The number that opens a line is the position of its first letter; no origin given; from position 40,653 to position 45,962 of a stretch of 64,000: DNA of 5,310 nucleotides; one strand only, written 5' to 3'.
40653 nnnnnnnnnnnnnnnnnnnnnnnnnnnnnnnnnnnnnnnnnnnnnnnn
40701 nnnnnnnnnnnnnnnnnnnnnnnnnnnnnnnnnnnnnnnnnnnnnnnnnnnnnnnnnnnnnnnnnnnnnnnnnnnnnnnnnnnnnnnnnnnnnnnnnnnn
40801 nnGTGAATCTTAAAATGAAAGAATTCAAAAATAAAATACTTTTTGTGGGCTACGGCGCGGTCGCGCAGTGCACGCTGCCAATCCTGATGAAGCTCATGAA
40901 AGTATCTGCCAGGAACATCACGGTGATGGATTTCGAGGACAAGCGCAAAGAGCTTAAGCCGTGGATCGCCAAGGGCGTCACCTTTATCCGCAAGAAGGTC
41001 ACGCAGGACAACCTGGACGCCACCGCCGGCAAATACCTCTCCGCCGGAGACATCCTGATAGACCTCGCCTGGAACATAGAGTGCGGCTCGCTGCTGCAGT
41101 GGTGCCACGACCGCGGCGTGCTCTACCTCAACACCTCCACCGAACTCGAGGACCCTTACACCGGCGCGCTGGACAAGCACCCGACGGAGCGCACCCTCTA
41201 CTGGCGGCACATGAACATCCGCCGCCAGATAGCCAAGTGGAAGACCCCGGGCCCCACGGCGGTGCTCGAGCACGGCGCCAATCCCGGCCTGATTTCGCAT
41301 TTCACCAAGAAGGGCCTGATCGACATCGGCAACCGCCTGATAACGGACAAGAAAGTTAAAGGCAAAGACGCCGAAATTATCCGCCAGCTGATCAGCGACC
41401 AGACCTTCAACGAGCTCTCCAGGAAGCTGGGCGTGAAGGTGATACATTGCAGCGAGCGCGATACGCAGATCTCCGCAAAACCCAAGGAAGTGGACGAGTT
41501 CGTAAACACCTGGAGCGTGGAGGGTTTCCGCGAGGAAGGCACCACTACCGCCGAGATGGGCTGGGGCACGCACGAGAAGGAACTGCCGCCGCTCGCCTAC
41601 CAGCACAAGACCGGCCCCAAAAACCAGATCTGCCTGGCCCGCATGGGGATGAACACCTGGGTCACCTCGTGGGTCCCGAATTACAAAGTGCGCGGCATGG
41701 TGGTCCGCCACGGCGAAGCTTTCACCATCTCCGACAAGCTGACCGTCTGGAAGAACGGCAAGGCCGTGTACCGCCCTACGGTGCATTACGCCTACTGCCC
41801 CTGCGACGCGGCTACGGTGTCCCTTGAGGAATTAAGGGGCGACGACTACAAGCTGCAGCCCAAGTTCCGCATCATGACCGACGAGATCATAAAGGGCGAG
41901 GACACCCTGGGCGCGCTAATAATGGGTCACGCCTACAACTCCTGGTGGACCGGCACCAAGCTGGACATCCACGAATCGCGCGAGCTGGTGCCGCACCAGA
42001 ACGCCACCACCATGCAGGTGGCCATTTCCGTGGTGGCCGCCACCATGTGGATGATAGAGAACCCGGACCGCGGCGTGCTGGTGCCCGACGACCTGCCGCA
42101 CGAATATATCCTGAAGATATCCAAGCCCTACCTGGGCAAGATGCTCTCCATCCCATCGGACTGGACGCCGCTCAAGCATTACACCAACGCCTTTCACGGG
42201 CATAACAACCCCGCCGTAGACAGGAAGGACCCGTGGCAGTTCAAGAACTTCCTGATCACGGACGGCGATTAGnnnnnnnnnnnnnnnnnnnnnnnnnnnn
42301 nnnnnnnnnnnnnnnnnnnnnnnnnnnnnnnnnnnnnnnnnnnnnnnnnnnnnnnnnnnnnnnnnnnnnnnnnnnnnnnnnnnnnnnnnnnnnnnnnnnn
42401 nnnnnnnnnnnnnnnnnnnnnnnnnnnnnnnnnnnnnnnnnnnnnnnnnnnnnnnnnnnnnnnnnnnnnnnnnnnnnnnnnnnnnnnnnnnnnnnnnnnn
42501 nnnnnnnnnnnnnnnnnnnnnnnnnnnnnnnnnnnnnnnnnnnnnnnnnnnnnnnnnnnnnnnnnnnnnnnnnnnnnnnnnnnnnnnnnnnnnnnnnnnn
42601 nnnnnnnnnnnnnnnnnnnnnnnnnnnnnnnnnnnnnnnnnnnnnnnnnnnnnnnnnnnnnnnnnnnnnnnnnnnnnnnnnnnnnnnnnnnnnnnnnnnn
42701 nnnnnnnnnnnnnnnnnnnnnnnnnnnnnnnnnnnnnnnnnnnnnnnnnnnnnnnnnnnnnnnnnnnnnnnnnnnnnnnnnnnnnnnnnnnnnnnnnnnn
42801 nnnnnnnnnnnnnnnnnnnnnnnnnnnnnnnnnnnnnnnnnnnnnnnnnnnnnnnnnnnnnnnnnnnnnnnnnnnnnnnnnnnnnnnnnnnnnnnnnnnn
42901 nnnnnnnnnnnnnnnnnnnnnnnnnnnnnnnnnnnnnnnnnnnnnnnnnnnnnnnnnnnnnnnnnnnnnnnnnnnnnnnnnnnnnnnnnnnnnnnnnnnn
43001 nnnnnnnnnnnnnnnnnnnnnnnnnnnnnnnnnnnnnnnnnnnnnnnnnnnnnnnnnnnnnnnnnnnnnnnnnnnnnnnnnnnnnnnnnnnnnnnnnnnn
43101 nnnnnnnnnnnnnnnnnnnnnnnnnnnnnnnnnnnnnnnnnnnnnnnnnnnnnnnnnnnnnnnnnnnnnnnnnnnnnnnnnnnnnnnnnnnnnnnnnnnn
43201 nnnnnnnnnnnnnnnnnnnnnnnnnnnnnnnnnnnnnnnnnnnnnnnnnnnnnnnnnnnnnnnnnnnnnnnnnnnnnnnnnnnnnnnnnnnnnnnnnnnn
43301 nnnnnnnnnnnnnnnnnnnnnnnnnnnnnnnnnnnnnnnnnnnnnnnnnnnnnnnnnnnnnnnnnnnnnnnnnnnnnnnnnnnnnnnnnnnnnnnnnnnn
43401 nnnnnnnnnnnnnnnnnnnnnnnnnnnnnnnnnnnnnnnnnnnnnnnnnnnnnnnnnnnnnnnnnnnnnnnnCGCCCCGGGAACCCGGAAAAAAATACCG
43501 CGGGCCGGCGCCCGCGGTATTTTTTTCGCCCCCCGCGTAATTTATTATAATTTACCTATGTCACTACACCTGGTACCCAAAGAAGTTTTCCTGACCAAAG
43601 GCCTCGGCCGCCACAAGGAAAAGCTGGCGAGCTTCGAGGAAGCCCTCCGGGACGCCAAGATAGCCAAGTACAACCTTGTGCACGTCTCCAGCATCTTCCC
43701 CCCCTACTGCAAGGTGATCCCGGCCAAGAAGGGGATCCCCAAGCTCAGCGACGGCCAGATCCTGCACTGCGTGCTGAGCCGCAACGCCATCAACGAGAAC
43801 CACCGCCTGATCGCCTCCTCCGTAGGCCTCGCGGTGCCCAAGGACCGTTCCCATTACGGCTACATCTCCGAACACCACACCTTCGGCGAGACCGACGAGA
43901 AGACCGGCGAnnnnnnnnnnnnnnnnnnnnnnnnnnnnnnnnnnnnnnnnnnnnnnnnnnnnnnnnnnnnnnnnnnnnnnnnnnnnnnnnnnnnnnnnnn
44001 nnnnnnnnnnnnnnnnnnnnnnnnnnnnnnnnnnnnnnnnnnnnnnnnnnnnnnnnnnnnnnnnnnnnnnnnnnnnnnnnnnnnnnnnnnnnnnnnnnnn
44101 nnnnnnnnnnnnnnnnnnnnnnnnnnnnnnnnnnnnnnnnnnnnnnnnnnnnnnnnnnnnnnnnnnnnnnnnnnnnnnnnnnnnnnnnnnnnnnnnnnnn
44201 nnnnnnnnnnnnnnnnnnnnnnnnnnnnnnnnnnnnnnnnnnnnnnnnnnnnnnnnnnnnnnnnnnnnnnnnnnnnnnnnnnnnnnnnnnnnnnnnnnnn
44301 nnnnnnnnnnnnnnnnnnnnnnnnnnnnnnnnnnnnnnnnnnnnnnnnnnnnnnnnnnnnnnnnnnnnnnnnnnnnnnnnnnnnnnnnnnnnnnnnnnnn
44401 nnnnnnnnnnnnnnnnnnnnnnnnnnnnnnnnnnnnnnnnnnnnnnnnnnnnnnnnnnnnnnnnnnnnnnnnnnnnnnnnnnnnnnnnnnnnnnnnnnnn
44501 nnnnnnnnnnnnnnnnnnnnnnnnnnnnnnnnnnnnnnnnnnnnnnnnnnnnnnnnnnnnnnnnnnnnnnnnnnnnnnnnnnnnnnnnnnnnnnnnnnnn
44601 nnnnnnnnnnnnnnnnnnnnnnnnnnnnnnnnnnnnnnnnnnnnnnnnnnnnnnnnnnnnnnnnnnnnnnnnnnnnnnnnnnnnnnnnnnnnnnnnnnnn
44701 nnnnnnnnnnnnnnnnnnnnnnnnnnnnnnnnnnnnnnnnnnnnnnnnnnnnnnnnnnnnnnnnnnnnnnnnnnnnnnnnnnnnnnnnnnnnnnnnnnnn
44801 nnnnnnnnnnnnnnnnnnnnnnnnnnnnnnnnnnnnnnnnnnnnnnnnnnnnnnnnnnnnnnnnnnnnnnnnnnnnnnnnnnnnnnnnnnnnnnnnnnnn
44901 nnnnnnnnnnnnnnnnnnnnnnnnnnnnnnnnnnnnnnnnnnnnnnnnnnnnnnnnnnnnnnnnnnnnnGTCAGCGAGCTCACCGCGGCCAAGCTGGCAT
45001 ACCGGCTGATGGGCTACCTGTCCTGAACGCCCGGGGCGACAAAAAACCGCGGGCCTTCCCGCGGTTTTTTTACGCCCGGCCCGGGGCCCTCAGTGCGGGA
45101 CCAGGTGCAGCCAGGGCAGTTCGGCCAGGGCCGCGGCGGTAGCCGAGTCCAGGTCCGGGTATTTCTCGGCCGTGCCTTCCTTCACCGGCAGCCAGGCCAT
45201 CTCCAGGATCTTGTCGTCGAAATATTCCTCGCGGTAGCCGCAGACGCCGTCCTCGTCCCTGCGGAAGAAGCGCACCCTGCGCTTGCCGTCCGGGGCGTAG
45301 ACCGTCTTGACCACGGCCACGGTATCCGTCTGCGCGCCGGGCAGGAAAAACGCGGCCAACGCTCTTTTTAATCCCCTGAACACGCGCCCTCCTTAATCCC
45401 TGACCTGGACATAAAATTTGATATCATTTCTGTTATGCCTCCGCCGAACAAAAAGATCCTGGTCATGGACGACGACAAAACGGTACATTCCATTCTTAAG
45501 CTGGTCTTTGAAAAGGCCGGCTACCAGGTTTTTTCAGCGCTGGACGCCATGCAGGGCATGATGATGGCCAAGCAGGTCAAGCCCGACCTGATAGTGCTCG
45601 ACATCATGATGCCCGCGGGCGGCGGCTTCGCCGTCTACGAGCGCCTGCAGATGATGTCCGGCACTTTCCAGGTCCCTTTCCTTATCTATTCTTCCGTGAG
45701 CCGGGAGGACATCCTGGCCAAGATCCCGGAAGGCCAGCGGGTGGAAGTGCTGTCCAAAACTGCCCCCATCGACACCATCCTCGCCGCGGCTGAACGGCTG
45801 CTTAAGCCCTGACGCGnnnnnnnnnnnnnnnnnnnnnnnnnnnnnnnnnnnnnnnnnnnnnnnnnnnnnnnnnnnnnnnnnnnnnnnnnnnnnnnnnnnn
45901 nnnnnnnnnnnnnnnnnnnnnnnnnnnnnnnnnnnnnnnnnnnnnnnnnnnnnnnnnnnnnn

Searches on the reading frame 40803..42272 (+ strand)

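Call 83: search_protein_families(library=pfam, proteins=[window:40803-42272:+], max_evalue=0.00001)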
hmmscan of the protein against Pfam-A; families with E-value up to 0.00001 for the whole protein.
window:40803-42272:+ (489 aa): 2 families
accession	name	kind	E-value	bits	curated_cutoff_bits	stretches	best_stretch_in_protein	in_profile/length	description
PF16653.10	Sacchrp_dh_C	-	3.3e-32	113.1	31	1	158-447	1-260/265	Saccharopine dehydrogenase C-terminal domain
PF03435.24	Sacchrp_dh_NADP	-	1.5e-25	90.4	25.1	1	12-154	1-129/129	Saccharopine dehydrogenase NADP binding domain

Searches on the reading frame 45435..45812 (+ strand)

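Call 83: search_protein_families(library=pfam, proteins=[window:45435-45812:+], max_evalue=0.00001)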
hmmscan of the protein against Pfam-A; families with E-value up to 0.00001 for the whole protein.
window:45435-45812:+ (125 aa): 1 family
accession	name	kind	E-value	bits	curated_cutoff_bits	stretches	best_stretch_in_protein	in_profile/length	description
PF00072.30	Response_reg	-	2e-16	60.6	30.2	1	8-119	1-110/111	Response regulator receiver domain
